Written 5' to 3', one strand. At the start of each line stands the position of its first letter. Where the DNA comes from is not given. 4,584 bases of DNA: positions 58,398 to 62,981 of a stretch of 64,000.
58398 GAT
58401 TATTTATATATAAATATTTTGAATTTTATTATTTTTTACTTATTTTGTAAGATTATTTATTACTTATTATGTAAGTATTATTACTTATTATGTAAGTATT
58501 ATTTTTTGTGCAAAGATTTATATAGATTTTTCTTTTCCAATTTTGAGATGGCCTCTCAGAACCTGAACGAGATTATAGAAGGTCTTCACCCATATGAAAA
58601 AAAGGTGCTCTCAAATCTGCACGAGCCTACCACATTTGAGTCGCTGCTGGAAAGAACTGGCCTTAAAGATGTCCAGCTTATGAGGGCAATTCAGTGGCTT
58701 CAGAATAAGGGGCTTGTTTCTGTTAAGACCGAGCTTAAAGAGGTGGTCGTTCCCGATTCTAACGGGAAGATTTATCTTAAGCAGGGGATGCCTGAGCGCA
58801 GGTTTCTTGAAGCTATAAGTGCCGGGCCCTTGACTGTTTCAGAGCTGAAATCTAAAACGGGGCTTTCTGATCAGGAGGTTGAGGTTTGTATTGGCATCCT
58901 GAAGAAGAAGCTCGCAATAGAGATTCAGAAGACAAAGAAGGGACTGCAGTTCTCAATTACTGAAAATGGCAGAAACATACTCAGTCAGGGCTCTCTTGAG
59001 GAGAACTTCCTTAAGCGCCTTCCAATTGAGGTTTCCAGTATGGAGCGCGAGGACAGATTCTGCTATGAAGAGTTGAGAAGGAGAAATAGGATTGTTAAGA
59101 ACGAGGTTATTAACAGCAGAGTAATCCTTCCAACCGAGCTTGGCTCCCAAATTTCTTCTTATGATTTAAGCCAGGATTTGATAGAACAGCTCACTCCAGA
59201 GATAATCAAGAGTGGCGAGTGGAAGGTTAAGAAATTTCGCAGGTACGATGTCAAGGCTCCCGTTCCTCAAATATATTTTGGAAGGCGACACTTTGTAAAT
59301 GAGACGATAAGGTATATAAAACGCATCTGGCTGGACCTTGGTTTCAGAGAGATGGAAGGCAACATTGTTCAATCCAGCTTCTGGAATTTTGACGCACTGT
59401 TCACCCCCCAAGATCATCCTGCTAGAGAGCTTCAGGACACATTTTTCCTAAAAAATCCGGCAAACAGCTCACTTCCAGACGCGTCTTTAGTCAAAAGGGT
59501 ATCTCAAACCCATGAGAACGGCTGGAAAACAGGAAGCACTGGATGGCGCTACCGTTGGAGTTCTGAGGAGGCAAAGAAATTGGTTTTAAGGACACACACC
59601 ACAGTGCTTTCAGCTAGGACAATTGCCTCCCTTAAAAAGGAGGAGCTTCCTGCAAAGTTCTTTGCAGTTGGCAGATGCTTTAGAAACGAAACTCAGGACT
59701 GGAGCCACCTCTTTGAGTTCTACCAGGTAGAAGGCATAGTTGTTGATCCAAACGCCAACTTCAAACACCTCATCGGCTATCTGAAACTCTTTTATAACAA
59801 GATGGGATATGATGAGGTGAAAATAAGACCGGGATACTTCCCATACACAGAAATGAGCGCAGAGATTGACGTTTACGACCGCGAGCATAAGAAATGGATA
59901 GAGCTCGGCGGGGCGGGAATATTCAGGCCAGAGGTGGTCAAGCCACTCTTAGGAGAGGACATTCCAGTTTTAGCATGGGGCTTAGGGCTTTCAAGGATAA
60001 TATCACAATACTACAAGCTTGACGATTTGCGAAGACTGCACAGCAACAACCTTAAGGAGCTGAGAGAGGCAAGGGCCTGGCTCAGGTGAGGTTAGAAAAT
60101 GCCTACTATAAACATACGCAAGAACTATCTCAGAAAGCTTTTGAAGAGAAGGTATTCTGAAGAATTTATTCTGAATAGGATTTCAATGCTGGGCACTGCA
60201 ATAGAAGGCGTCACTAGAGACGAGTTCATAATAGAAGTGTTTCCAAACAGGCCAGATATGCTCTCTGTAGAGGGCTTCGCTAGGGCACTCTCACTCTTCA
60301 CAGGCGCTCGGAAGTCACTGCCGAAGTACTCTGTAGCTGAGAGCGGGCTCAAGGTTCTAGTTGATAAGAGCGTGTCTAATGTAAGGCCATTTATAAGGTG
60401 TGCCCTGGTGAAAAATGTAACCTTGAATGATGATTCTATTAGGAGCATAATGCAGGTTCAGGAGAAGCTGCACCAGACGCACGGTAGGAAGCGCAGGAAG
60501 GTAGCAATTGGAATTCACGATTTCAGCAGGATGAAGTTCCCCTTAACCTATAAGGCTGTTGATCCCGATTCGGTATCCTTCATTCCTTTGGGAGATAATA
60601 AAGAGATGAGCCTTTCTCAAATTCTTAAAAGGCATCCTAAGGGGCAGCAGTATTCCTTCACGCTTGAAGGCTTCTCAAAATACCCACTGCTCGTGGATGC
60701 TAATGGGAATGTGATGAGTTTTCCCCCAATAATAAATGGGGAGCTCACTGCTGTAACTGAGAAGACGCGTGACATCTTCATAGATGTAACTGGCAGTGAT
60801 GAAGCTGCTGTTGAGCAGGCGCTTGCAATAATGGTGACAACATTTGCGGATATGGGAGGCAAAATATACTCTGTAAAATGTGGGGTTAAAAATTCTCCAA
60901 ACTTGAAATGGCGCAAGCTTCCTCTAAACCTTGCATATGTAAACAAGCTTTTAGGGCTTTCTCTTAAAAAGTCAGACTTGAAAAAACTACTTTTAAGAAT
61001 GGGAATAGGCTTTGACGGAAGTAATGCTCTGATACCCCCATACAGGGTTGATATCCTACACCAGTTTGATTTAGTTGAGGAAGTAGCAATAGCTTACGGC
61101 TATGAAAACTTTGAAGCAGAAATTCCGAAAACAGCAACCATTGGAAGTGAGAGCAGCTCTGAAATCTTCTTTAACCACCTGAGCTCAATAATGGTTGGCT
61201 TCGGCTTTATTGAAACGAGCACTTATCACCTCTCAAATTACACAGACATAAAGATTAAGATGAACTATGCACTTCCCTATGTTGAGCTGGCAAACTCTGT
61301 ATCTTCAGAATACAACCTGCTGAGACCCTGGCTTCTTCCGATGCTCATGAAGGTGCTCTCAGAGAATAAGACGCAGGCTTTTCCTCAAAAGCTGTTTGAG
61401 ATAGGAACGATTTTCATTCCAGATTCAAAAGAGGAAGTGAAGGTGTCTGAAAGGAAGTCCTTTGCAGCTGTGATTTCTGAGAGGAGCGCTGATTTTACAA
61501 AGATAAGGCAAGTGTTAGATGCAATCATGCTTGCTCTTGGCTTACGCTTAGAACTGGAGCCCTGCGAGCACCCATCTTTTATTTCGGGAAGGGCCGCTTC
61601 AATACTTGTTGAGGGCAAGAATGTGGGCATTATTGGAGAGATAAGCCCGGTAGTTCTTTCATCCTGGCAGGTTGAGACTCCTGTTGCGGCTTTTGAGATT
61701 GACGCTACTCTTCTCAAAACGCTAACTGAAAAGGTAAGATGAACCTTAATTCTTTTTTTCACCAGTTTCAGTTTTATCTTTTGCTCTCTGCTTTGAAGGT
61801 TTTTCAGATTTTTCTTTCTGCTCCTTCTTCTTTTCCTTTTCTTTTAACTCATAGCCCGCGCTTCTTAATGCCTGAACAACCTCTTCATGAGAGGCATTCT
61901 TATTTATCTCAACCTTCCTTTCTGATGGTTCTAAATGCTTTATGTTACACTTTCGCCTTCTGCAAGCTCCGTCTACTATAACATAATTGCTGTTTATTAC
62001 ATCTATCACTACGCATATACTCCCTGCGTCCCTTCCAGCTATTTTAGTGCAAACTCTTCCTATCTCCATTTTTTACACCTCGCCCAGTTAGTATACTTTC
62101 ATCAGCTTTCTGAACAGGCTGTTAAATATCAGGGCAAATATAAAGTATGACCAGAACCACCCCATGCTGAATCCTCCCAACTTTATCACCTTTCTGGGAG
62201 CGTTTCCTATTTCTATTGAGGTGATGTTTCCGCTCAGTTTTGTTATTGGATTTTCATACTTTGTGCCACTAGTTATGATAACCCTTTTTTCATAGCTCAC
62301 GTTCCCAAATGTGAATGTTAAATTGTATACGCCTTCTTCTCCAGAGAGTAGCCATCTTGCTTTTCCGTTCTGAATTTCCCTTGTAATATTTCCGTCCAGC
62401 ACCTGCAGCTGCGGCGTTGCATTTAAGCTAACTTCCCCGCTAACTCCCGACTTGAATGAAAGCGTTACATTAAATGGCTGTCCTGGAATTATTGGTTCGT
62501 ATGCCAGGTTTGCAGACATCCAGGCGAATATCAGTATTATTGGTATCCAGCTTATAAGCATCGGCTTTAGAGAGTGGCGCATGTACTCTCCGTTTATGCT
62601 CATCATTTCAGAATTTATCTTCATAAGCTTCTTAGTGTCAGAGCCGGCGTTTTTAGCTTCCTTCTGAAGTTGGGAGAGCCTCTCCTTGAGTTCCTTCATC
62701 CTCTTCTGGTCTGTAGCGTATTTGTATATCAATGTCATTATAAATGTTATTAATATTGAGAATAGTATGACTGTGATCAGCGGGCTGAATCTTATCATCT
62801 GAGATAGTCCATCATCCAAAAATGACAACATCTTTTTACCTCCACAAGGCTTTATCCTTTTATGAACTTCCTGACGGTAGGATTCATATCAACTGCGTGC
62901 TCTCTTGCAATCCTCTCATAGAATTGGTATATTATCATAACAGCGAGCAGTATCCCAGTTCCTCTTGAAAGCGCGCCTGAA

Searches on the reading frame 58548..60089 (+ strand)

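Call 14: search_protein_families(library=pfam, proteins=[window:58548-60089:+], max_evalue=0.01)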
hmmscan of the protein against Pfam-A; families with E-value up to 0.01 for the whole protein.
window:58548-60089:+ (513 aa): 9 families
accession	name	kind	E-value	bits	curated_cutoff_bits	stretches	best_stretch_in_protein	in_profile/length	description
PF01409.25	tRNA-synt_2d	-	5.5e-81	272.1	19.8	1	233-507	2-245/246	tRNA synthetases class II core domain (F)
PF00587.30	tRNA-synt_2b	-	1.7e-06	28.7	29.3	1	335-456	1-134/179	tRNA synthetase class II core domain (G, H, P, S and T)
PF10771.15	DUF2582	-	1.9e-06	28.3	24.2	0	93-133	21-61/65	Winged helix-turn-helix domain (DUF2582)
PF24409.1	wHTH-PRTase_assc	-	9.1e-05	22.9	27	0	87-147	4-57/83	wHTH-PRTase associated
PF12802.13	MarR_2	-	0.00018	22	27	0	84-120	8-46/61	MarR family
PF13601.12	HTH_34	-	0.0011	19.5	27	0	96-143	16-67/80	Winged helix DNA-binding domain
PF01978.25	TrmB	-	0.002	18.4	25.6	0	12-62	5-57/68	Sugar-specific transcriptional regulator TrmB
PF05584.17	Sulfolobus_pRN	-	0.0038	17.7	20.8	0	16-60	7-51/72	Sulfolobus plasmid regulatory protein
PF00152.25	tRNA-synt_2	-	0.0052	16.3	25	0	370-395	93-118/308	tRNA synthetases class II (D, K and N)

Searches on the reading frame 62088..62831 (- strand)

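Call 36: search_protein_families(library=pfam, proteins=[window:62088-62831:-], max_evalue=0.001)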
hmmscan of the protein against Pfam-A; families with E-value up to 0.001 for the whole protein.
window:62088-62831:- (247 aa): 2 families
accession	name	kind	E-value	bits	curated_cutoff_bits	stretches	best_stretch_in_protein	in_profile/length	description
PF01956.21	EMC3_TMCO1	-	2.3e-16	60.5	27.1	1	9-128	8-130/169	Integral membrane protein EMC3/TMCO1-like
PF02096.25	60KD_IMP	-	4.8e-05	23.8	35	1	19-103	3-82/163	60Kd inner membrane protein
